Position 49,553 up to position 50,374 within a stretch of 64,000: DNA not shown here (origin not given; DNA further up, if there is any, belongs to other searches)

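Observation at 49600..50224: Immunity switch with both a near-palindromic operator and tandem direct repeats, and an unusually long Cox-like protein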

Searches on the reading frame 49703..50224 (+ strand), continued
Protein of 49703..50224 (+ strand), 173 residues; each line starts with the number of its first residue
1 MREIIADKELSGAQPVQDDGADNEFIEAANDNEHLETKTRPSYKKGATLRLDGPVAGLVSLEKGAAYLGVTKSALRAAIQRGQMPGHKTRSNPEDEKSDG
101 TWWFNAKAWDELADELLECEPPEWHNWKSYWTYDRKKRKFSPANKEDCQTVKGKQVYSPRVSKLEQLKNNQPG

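Call 61: search_dna_similar(query=window:49703-50224:+, collection=phages, mode=protein, max_rows=40, max_evalue=0.001)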
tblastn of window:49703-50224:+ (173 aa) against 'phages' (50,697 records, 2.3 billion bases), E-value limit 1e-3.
Records with a match: 26; places in all: 26; records where one place covers at least 80% of the query: 3.
Best place of each record, by identity: 60-80% 3; <60% 23.
By first word of the organism name: Escherichia 14; Peduovirus 6; Yersinia 5; Arsenophonus 1.
By host as written in the record: Escherichia coli 6; - 6; Escherichia coli DE048 4; Yersinia pestis EV76-CN 4; Escherichia coli K88 2; Escherichia coli O25b:H4-ST131 1; Nasonia vitripennis 1; Escherichia coli 164 1; and 1 more.
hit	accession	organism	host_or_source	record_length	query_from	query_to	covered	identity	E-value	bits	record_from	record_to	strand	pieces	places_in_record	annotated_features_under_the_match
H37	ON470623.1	Escherichia phage vB_EcoM-705R2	Escherichia coli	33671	1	171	99%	75.4%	3e-83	272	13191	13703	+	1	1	regulatory protein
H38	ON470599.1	Escherichia phage vB_EcoM-569R5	Escherichia coli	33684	1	171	99%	75.4%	3e-83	272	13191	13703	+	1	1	regulatory protein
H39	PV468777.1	Escherichia phage Entero_P88_NC_026014(23)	Escherichia coli O25b:H4-ST131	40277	1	171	99%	75.4%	3e-83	272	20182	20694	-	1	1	regulatory cox family protein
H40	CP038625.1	Arsenophonus nasoniae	Nasonia vitripennis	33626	26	136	64%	38.7%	1e-20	93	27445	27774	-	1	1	Regulatory phage protein cox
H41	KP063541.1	Escherichia phage P88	Escherichia coli K88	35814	49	141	54%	31.6%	1e-5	50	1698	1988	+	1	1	regulatory protein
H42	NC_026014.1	Escherichia phage P88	Escherichia coli K88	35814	49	141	54%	31.6%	1e-5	50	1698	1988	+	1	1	transcriptional regulator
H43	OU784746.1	Peduovirus P2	-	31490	45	137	54%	28.0%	4e-5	48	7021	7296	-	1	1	hypothetical protein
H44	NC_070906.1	Peduovirus P2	-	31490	45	137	54%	28.0%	4e-5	48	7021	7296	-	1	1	transcriptional regulator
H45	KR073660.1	Escherichia phage pro147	Escherichia coli DE048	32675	45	137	54%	28.0%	4e-5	48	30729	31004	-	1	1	ribosomal protein S15P/S13E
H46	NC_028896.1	Escherichia phage pro147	Escherichia coli DE048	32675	45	137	54%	28.0%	4e-5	48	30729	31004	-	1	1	transcriptional regulator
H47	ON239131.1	Escherichia phage S164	Escherichia coli 164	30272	45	137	54%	28.0%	5e-5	48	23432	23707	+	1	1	Cox family DNA-binding protein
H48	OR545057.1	Yersinia phage vB_YpM_117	Yersinia pestis EV76-CN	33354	48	137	52%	27.8%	5e-5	48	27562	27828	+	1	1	hypothetical protein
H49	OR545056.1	Yersinia phage vB_YpM_115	Yersinia pestis EV76-CN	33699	48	137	52%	27.8%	5e-5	48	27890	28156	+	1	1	hypothetical protein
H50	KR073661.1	Escherichia phage pro483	Escherichia coli DE048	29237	58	137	46%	30.0%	4e-5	48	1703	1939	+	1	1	ribosomal protein S15P/S13E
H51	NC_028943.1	Escherichia phage pro483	Escherichia coli DE048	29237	58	137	46%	30.0%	4e-5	48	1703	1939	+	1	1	transcriptional regulator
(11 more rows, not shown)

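Call 71: search_protein_representatives(alignment_id=A4)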
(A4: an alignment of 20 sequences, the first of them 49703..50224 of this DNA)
Query: 20 sequences, 185 profile positions. Proteins with E-value up to 0.001 (for the whole library): 23; up to 1e-10: 13; up to 1e-30: 5. The best 23 are listed.
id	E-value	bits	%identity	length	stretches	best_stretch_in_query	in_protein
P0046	6.2e-74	264.3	-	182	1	1-184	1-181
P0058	1.4e-48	181.6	-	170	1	1-162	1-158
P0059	1.4e-48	181.6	-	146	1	1-153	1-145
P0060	1.3e-38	149.1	-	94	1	1-94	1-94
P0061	2.8e-38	148.0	-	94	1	61-136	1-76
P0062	7.5e-30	120.6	-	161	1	51-182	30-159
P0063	4.1e-27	111.6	-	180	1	32-181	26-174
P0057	4.7e-27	111.4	-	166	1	74-137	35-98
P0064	6.8e-22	94.6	-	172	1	1-160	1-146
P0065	8.4e-21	91.1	-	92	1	115-182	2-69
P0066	3.1e-20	89.2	-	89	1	27-88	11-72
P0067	4.6e-19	85.4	-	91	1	1-85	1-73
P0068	1.2e-17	80.8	-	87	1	1-72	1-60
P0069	8.8e-10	55.1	-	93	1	1-90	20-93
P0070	2.7e-09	53.6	-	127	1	43-149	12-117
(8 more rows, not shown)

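Call 77: search_protein_families(library=phrogs, proteins=[window:49703-50224:+], max_evalue=0.001)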
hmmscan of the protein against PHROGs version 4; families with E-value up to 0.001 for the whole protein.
window:49703-50224:+ (173 aa): 2 families
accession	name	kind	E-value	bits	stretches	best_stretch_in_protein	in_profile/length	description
phrog_23196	-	transcription regulation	1.6e-92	309.1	1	1-171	1-171/174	transcriptional regulator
phrog_1831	-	transcription regulation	6.9e-15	56.1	1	30-134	10-111/121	transcriptional regulator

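Call 88: predict_structure(alignment_id=A6)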
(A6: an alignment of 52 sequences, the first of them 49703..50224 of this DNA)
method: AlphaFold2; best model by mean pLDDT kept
length: 173 residues; sequences in the alignment: 52
mean_pLDDT: 61.8   pTM: 0.38
mean pLDDT of the five models: 61.8, 61.6, 59.6, 57.8, 44.3
residues with pLDDT >= 90: 6; 70-90: 61; 50-70: 55; < 50: 51
segments of 3 or more residues with pLDDT < 50: 1-45, 171-173
pLDDT, mean of each block of 10 residues (from residue 1): 41 33 30 35 52 76 86 90 85 72 88 73 54 73 61 55 51 44
secondary structure, 60 per line:
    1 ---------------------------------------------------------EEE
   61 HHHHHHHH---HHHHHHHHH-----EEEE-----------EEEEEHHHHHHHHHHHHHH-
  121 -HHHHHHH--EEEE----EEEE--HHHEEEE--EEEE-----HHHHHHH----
elements in order: E58-60 H61-68 H72-80 E86-89 E101-105 H106-119 H122-128 E131-134 E139-142 E148-151 E154-157 H163-169
